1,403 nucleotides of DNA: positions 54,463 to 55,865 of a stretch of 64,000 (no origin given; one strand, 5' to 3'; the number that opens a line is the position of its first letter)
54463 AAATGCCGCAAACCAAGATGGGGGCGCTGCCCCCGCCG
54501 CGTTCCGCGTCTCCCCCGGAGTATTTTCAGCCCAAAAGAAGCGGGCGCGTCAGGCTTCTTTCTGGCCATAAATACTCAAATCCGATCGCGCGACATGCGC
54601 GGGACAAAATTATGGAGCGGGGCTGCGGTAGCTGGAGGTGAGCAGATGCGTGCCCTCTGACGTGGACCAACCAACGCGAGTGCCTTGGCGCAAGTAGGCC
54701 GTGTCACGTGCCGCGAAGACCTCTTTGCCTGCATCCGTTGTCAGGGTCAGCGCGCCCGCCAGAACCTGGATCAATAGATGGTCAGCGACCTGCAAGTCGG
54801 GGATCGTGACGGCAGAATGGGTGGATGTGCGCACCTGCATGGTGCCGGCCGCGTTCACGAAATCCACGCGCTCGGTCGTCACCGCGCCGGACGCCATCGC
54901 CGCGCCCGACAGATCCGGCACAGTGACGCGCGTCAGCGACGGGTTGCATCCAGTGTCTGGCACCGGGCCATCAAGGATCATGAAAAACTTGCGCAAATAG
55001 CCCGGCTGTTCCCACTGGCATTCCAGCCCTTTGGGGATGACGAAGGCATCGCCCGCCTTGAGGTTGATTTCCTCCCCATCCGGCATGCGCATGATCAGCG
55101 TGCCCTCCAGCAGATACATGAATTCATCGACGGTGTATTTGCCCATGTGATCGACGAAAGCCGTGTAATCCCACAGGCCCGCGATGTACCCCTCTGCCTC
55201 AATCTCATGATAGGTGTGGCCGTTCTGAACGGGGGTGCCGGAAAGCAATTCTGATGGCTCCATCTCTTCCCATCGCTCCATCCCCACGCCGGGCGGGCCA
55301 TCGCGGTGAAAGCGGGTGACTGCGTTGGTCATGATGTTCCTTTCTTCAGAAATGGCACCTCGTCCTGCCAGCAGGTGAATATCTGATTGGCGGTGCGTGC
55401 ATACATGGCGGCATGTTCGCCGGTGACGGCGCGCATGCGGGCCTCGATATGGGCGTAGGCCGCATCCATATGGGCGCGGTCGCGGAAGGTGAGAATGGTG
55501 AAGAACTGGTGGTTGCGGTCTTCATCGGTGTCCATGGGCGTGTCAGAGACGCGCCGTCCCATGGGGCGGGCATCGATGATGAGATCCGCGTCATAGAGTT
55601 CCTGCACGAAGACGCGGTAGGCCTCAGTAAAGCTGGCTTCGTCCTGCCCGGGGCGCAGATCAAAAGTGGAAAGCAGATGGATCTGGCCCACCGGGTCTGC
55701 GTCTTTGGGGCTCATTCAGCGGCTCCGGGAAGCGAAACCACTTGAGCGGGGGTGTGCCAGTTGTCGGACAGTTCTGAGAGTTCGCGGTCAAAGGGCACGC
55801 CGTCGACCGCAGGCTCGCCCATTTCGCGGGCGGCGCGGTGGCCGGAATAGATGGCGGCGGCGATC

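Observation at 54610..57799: Uncharacterised amine-catabolic operon: TMADH-family dehydrogenase, small barrel-like protein and tandem cupin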

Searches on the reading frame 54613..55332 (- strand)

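Call 7: search_protein_families(library=pfam, proteins=[window:54613-55332:-], max_evalue=1)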
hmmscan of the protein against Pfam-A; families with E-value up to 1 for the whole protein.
window:54613-55332:- (240 aa): 6 families
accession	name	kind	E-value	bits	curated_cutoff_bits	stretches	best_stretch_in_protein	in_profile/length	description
PF05899.18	Cupin_3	-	2.7e-15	56.3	23.5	2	65-116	22-73/74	EutQ-like cupin domain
PF07883.17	Cupin_2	-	1.8e-09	37.6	27.2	1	69-104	19-53/70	Cupin domain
PF06249.18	EutQ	-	2e-05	24.9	21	1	60-117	89-143/152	Ethanolamine utilisation protein EutQ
PF12852.13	Cupin_6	-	0.0019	18.5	26.7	1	70-103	36-70/183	Cupin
PF22200.2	ExsA_N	-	0.14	13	27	0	71-102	3-33/136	ExsA N-terminal regulatory domain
PF21621.3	MPI_cupin_dom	-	0.15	12.5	27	0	72-103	33-63/79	Mannose-6-phosphate isomerase, cupin domain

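Call 8: search_protein_families(library=ncbifam, proteins=[window:54613-55332:-], max_evalue=0.1)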
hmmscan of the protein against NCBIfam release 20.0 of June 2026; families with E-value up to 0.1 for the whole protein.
window:54613-55332:- (240 aa): 3 families
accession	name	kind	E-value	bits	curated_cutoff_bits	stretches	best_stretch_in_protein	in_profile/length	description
NF038084.1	DHCW_cupin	hypoth_equivalog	0.0018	18.4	70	0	70-102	56-88/106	DHCW motif cupin fold protein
NF012001.0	PRK15457.1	equivalog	0.0046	16.7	193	1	66-114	173-220/233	ethanolamine utilization acetate kinase EutQ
NF050094.1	BetDgalsidMYCTU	equivalog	0.094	12.9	175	0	188-218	60-90/113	beta-D-galactosidase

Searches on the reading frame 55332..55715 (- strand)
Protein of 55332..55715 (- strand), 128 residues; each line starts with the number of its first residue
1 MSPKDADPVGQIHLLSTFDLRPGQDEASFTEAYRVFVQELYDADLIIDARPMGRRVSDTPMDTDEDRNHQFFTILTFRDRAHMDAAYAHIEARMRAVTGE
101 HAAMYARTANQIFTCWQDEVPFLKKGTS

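Call 7: search_protein_families(library=pfam, proteins=[window:55332-55715:-], max_evalue=1)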
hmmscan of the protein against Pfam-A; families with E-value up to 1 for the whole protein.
window:55332-55715:- (128 aa): 1 family
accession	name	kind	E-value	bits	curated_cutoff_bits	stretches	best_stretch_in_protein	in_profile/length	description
PF20319.3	DUF6614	-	4.2e-07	30.4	25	1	17-111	7-96/116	Family of unknown function (DUF6614)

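Call 8: search_protein_families(library=ncbifam, proteins=[window:55332-55715:-], max_evalue=0.1)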
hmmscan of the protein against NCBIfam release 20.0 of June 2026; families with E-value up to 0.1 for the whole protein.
window:55332-55715:- (128 aa): 0 families
